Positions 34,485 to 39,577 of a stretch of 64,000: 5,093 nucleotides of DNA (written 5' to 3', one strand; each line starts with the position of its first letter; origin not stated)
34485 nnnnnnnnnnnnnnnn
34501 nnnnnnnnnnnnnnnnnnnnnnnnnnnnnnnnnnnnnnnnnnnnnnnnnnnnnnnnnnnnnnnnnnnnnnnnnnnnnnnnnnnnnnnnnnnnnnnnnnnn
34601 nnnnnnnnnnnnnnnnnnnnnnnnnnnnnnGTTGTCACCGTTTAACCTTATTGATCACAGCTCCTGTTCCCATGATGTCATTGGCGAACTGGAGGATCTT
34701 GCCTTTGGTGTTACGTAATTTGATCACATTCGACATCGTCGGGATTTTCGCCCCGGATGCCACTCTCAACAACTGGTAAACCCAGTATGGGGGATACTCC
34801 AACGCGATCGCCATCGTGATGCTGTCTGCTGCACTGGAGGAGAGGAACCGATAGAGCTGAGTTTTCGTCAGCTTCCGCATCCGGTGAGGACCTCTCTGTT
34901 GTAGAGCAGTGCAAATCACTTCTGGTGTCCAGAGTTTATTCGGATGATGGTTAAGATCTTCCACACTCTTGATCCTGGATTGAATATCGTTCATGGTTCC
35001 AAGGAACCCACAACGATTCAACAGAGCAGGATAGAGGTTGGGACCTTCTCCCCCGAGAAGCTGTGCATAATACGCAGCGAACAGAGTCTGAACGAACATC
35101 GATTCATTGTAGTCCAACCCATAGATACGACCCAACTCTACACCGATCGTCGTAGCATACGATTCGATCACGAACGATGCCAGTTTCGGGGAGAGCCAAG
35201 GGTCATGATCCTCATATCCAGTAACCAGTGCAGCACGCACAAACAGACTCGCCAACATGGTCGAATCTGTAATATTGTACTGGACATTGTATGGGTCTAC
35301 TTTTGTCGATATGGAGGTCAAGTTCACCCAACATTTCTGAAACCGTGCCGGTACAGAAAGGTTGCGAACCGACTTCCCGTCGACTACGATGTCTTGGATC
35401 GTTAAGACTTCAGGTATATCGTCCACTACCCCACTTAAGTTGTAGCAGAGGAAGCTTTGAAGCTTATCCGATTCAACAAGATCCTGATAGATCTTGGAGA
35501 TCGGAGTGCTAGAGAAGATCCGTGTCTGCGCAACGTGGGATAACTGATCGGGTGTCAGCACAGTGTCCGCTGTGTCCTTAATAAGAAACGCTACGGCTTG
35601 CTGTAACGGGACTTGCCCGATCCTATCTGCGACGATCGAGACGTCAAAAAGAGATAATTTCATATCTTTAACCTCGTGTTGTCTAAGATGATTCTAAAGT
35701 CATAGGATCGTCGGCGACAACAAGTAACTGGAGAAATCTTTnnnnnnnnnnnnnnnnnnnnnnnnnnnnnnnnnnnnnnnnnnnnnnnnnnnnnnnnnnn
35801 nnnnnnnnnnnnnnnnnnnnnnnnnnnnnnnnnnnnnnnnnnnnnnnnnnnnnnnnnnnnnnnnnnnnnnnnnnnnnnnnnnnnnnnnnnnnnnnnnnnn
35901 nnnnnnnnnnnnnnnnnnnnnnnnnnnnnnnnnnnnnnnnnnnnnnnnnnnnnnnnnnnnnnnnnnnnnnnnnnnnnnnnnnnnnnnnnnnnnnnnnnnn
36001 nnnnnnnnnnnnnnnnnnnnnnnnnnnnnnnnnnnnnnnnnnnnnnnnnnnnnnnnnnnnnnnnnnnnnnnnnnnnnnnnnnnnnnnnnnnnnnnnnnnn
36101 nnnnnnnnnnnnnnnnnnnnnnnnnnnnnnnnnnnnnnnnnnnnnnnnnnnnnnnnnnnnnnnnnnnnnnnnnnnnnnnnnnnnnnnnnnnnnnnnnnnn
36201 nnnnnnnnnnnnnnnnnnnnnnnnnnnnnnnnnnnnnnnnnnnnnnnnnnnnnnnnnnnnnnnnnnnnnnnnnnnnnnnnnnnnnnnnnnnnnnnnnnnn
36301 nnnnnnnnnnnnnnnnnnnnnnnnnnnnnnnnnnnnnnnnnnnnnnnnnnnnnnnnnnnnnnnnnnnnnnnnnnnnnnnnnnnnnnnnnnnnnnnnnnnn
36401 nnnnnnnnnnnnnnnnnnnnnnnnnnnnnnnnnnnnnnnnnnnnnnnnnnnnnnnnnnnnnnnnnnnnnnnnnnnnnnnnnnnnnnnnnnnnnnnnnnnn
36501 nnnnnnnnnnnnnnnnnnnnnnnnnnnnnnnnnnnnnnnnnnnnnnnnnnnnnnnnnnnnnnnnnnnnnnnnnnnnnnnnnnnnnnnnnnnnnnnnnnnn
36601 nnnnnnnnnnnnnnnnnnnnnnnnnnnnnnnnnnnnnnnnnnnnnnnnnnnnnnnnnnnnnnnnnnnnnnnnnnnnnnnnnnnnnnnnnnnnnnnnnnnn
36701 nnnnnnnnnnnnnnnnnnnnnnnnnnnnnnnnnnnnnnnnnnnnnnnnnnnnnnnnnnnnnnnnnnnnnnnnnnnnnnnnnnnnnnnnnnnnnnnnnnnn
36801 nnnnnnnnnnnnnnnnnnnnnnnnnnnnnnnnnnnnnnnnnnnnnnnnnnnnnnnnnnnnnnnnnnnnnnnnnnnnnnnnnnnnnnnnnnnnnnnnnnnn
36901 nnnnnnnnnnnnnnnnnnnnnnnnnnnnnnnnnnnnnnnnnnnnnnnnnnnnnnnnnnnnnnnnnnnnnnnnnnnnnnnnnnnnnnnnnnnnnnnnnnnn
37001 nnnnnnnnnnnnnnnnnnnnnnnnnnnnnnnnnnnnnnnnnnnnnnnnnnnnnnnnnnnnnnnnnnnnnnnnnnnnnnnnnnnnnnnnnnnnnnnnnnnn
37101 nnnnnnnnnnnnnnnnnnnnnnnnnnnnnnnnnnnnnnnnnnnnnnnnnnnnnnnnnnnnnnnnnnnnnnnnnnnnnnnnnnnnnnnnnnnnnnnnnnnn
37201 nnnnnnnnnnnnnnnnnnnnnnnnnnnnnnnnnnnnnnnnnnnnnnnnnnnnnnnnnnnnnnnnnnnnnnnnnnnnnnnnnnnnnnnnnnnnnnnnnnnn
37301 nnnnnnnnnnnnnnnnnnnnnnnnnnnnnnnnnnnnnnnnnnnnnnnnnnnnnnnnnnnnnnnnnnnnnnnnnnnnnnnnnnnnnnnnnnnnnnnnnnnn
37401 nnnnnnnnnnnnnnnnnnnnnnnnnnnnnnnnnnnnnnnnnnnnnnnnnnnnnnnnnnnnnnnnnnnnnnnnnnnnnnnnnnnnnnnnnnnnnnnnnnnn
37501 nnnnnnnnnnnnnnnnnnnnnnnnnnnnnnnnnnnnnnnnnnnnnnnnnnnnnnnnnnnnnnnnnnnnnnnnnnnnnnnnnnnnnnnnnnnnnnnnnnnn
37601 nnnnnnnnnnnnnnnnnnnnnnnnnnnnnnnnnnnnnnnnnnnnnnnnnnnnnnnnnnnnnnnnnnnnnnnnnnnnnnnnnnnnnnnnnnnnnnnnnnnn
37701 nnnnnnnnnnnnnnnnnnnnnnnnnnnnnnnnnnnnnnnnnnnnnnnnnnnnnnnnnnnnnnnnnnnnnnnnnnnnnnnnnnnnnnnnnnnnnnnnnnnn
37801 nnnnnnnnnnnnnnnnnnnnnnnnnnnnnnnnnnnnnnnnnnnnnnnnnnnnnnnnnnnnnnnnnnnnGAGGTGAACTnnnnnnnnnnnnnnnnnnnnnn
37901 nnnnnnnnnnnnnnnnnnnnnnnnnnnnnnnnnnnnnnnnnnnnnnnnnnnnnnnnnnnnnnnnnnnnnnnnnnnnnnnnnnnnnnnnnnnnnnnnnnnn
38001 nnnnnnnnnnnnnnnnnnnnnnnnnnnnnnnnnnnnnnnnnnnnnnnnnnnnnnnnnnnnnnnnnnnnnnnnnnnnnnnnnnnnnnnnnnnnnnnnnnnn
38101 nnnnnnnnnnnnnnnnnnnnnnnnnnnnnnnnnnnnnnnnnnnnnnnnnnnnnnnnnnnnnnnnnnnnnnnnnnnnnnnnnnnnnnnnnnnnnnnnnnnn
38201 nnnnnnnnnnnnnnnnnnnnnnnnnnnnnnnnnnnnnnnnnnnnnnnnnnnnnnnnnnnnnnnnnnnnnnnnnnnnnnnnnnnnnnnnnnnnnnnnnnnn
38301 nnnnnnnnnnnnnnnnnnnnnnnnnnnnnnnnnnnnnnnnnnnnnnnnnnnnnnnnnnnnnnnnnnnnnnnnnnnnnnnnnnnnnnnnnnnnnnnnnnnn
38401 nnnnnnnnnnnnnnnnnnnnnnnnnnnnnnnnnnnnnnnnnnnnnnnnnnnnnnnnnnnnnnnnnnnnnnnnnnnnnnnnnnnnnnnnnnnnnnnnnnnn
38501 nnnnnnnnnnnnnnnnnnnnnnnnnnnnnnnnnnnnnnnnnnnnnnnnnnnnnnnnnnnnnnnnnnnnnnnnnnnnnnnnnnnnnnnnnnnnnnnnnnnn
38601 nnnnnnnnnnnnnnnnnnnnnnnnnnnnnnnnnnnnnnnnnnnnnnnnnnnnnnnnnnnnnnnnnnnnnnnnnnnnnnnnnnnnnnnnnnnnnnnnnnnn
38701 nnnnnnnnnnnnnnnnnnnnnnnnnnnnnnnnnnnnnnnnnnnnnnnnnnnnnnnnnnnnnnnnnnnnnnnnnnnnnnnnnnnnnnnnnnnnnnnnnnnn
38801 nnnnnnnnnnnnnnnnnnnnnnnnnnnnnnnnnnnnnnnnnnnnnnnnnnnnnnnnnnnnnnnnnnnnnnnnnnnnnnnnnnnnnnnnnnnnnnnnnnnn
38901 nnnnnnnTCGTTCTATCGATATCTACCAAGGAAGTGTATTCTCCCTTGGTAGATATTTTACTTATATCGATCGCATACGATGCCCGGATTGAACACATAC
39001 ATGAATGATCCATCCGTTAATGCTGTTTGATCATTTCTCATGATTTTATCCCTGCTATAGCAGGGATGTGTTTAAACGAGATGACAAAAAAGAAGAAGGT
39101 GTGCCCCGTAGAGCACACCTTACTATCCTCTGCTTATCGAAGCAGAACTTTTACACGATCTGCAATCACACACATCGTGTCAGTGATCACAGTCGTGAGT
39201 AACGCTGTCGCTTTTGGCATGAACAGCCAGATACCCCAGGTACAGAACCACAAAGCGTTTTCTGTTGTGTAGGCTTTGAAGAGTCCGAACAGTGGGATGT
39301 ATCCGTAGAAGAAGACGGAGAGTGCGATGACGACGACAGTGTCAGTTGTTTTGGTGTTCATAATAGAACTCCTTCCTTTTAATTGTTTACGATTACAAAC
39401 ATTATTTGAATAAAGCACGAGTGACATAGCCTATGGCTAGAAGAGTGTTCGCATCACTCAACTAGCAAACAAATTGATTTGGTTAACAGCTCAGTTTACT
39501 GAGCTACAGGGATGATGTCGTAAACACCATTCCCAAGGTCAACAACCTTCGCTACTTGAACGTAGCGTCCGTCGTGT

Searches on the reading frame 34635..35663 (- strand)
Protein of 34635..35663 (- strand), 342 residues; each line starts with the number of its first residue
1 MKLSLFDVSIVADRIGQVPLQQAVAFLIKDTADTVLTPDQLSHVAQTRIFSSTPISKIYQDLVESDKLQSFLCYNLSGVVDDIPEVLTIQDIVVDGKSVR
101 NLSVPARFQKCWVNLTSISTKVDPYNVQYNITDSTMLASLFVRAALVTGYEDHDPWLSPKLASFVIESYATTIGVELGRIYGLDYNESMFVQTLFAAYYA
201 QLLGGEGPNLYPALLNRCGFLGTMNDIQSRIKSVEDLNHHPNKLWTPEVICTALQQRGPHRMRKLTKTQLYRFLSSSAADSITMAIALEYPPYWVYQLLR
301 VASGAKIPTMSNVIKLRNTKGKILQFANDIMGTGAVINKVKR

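Call 47: search_protein_families(library=phrogs, proteins=[window:34635-35663:-], max_evalue=0.00001)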
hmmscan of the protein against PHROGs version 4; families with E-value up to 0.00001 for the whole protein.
window:34635-35663:- (342 aa): 1 family
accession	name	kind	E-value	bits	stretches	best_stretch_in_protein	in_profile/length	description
phrog_3227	-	unknown function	8.6e-07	29.5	1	120-295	78-255/302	-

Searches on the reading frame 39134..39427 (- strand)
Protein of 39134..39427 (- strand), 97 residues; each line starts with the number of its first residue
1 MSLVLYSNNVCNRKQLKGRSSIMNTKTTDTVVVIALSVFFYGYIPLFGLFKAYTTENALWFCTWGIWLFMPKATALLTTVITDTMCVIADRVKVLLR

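Call 53: search_protein_families(library=pfam, proteins=[window:39134-39427:-], max_evalue=0.01)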
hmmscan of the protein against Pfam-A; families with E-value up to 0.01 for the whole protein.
window:39134-39427:- (97 aa): 0 families
